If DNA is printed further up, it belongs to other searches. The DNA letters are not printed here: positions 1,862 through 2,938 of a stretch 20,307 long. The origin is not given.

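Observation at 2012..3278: Three-gene coupled operon: tiny ORF, J-domain protein, nitrilase-superfamily hydrolase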

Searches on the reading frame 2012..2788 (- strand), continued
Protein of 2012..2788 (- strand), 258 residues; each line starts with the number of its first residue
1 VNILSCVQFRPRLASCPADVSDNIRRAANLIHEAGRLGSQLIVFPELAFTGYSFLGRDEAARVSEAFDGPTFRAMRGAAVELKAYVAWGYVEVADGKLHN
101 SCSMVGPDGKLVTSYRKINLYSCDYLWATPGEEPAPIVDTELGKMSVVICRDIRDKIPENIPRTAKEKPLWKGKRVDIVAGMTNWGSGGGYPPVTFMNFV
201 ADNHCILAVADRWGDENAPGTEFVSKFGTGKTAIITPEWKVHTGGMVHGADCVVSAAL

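Call 69: search_solved_structures(query=A1, max_evalue=1e-20, show_alignments=5)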
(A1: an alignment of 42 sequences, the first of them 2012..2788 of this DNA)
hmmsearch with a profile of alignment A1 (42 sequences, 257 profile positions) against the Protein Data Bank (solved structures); distinct sequences matched with E-value up to 1e-20: 6.
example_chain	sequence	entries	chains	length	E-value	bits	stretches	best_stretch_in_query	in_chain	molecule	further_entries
3ivz_A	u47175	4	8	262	4.2e-29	104.8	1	1-221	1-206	Nitrilase | Beta ureidopropionase (Beta-alanine synthase)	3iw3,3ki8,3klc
1j31_A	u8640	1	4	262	1.9e-28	102.6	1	1-221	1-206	Hypothetical protein PH0642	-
7ovg_A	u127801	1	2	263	8.2e-27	97.3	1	1-219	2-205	CN hydrolase domain-containing protein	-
6ypa_A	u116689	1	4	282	1.1e-26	96.9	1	1-219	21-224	CN hydrolase domain-containing protein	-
5hyy_A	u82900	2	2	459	6.1e-22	81.3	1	4-128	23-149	Nta1p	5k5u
5b62_A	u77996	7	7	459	6.6e-22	81.2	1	4-128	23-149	Nta1p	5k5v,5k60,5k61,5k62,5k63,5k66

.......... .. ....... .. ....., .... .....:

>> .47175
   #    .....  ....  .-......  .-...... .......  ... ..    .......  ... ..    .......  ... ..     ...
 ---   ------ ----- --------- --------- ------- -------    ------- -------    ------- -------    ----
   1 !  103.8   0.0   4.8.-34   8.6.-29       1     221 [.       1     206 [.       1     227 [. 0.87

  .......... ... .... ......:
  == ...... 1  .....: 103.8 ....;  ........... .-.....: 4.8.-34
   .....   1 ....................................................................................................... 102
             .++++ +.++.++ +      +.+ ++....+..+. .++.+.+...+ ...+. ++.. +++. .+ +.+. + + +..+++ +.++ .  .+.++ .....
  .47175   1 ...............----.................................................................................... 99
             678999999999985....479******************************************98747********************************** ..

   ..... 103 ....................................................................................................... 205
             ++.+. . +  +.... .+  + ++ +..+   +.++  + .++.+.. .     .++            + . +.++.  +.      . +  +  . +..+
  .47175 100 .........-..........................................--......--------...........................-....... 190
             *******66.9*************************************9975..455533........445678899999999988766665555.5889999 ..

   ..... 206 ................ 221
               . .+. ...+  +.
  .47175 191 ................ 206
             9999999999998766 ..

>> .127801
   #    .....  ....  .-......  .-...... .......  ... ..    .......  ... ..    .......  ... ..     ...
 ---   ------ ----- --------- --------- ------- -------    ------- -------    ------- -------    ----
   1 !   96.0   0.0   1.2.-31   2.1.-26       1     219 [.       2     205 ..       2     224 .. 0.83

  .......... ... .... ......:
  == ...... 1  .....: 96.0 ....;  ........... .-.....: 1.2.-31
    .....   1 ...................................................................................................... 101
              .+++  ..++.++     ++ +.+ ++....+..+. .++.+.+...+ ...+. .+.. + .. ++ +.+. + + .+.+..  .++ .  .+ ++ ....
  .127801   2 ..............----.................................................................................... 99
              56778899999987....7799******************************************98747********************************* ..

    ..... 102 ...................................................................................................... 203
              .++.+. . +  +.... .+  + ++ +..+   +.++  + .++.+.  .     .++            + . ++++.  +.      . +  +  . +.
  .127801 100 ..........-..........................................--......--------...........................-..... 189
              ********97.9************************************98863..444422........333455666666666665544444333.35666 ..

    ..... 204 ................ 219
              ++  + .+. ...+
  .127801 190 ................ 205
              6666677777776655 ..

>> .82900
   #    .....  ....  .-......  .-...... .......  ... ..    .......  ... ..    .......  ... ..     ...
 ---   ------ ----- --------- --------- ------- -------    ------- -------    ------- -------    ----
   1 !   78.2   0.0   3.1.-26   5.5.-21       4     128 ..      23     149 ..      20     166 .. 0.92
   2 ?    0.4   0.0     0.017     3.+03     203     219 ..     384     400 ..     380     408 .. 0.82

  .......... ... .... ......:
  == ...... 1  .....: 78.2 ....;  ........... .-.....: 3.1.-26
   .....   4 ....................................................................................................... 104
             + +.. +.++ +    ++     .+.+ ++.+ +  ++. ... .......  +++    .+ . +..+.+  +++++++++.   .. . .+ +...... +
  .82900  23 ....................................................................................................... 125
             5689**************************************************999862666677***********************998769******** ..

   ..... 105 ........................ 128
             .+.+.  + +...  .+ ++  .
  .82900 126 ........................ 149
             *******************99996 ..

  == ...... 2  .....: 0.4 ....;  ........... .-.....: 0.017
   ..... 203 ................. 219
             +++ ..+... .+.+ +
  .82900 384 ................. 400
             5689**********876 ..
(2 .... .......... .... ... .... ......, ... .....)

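Call 79: search_dna_similar(query=window:2012-2788:-, collection=phages, mode=protein, max_evalue=0.001, max_rows=25)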
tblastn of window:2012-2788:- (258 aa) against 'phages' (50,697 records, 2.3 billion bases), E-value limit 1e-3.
No match.

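Call 91: search_protein_representatives(alignment_id=A1)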
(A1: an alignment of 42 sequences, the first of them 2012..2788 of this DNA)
Query: 42 sequences, 257 profile positions. Proteins with E-value up to 0.001 (for the whole library): 15207; up to 1e-10: 3815; up to 1e-30: 138. The best 150 are listed.
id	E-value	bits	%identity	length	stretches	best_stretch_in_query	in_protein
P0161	3.3e-121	419.8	-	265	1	3-255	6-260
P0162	1.7e-96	338.8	-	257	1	1-256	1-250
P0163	2.1e-87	309.0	-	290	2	1-159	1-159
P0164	4.9e-78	278.3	-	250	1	1-255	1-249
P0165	1.4e-73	263.6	-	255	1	3-254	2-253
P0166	2.6e-70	253.0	-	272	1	3-255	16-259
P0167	4.0e-69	249.1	-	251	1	5-255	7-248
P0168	9.4e-67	241.3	-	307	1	1-256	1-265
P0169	6.0e-59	215.7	-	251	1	24-255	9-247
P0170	2.5e-58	213.7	-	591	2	21-256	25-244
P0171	3.0e-57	210.2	-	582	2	4-239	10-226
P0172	1.8e-56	207.6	-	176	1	75-256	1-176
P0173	1.4e-55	204.7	-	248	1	3-253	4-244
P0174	1.6e-55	204.5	-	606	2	4-238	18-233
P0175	4.7e-55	203.0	-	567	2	3-240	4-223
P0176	3.2e-54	200.2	-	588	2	3-239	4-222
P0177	1.2e-53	198.4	-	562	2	4-255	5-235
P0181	2.6e-52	194.0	-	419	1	4-256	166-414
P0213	6.3e-42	160.0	-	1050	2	3-222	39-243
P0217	3.6e-40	154.2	-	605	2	19-155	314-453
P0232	2.1e-37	145.1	-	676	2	4-153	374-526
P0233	2.8e-37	144.7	-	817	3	3-243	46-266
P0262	1.4e-33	132.6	-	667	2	21-236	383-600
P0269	6.8e-33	130.3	-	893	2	13-153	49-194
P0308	5.3e-30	120.9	-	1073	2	16-152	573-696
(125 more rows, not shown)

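Call 92: search_protein_families(library=pfam, proteins=[P0170, P0171, P0181, P0213, P0217, P0232, P0262, P0269, P0308, P0233], max_evalue=0.001)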
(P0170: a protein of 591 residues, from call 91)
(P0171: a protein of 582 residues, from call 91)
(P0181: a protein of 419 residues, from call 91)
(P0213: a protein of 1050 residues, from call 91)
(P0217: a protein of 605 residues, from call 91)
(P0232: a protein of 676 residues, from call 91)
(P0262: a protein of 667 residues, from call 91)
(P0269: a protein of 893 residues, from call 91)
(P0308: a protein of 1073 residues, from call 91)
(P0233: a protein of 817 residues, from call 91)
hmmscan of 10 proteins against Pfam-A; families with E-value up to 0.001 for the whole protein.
P0170 (591 aa): 1 family
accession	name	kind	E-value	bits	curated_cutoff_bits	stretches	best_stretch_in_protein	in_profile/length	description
PF00795.27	CN_hydrolase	-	1.3e-76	257.7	23.2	2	11-251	1-253/256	Carbon-nitrogen hydrolase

P0171 (582 aa): 1 family
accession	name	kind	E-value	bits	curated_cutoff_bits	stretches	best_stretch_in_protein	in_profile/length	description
PF00795.27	CN_hydrolase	-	1e-85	287.6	23.2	2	10-244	2-249/256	Carbon-nitrogen hydrolase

P0181 (419 aa): 1 family
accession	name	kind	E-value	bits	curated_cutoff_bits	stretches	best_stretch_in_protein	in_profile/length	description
PF00795.27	CN_hydrolase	-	8.3e-27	94.6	23.2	1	165-415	1-247/256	Carbon-nitrogen hydrolase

P0213 (1050 aa): 2 families
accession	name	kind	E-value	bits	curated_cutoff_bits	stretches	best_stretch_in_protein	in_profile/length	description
PF00795.27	CN_hydrolase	-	4.9e-83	278.8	23.2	2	39-276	1-251/256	Carbon-nitrogen hydrolase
PF13205.12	Big_5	-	4e-07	31.1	23.6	1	391-492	1-105/105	Bacterial Ig-like domain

P0217 (605 aa): 1 family
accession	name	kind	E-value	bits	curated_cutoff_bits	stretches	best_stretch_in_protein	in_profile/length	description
PF00795.27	CN_hydrolase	-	3e-57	194.3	23.2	2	302-528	1-223/256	Carbon-nitrogen hydrolase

P0232 (676 aa): 1 family
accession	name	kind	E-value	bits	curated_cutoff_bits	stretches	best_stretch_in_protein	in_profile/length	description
PF00795.27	CN_hydrolase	-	6e-62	209.7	23.2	2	63-297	2-229/256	Carbon-nitrogen hydrolase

P0262 (667 aa): 1 family
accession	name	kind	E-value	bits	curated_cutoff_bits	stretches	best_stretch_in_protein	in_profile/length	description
PF00795.27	CN_hydrolase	-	7.1e-62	209.5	23.2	2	42-294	3-229/256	Carbon-nitrogen hydrolase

P0269 (893 aa): 1 family
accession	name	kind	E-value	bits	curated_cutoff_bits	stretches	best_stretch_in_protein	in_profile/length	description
PF00795.27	CN_hydrolase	-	9.9e-58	195.9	23.2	2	44-225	2-172/256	Carbon-nitrogen hydrolase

P0308 (1073 aa): 2 families
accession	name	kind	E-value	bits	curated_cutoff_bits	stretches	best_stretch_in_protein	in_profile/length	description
PF14133.12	DUF4300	-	1.3e-49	169.5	27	1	822-1070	1-252/252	Domain of unknown function (DUF4300)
PF00795.27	CN_hydrolase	-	5.1e-41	141.1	23.2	2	254-478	2-223/256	Carbon-nitrogen hydrolase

P0233 (817 aa): 2 families
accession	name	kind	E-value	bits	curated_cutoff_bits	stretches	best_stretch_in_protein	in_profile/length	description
PF00795.27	CN_hydrolase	-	6.2e-82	275.2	23.2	2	46-284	1-252/256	Carbon-nitrogen hydrolase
PF13205.12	Big_5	-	0.00041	21.5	23.6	1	403-502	4-105/105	Bacterial Ig-like domain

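Call 93: list_cluster_members(proteins=[P0170, P0171, P0174, P0175, P0176, P0177, P0181, P0165, P0173, P0213])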
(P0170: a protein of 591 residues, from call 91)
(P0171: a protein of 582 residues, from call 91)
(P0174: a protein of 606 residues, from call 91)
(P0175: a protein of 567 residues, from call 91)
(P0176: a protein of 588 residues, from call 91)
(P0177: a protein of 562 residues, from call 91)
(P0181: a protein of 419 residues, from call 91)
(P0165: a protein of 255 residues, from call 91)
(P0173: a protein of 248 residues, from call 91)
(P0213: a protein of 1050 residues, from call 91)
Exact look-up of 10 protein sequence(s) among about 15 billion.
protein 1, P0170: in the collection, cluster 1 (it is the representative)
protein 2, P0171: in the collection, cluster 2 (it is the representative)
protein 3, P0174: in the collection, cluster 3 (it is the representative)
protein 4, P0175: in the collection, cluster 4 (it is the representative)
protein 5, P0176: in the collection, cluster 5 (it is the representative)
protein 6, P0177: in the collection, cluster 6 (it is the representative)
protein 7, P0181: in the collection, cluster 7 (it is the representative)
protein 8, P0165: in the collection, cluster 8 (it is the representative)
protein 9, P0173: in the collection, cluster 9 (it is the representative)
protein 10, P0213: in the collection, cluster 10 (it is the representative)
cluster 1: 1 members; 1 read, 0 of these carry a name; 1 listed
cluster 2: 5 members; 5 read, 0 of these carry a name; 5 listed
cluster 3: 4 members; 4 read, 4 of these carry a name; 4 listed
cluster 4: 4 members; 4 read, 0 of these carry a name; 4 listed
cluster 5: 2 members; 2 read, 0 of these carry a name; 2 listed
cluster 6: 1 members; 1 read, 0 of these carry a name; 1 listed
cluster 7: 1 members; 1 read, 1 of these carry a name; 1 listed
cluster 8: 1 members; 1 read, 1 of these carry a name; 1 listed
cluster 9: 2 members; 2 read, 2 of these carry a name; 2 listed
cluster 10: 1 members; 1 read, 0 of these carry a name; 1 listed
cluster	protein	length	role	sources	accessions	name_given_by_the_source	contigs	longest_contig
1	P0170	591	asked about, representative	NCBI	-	-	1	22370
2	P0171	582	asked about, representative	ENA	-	-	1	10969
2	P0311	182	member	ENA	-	-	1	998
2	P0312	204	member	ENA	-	-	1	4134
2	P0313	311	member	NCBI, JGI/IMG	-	-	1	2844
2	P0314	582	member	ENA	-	-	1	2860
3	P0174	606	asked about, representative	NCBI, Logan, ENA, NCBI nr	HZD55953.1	MAG TPA: nitrilase-related carbon-nitrogen hydrolase [Anaerolineales bacterium] | nitrilase-related carbon-nitrogen hydrolase [Anaerolineales bacterium]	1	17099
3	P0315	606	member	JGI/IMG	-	predicted amidohydrolase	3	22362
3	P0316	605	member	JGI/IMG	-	predicted amidohydrolase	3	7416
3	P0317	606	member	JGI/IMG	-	predicted amidohydrolase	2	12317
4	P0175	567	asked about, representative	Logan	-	-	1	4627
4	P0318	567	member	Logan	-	-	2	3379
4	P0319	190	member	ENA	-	-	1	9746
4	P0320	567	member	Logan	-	-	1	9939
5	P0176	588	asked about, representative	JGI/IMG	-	-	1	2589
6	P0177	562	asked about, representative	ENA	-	-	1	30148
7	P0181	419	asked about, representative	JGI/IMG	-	predicted amidohydrolase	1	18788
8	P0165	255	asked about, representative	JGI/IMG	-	N-carbamoylputrescine amidase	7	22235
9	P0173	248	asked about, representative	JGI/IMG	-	N-carbamoylputrescine amidase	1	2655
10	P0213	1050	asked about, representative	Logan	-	-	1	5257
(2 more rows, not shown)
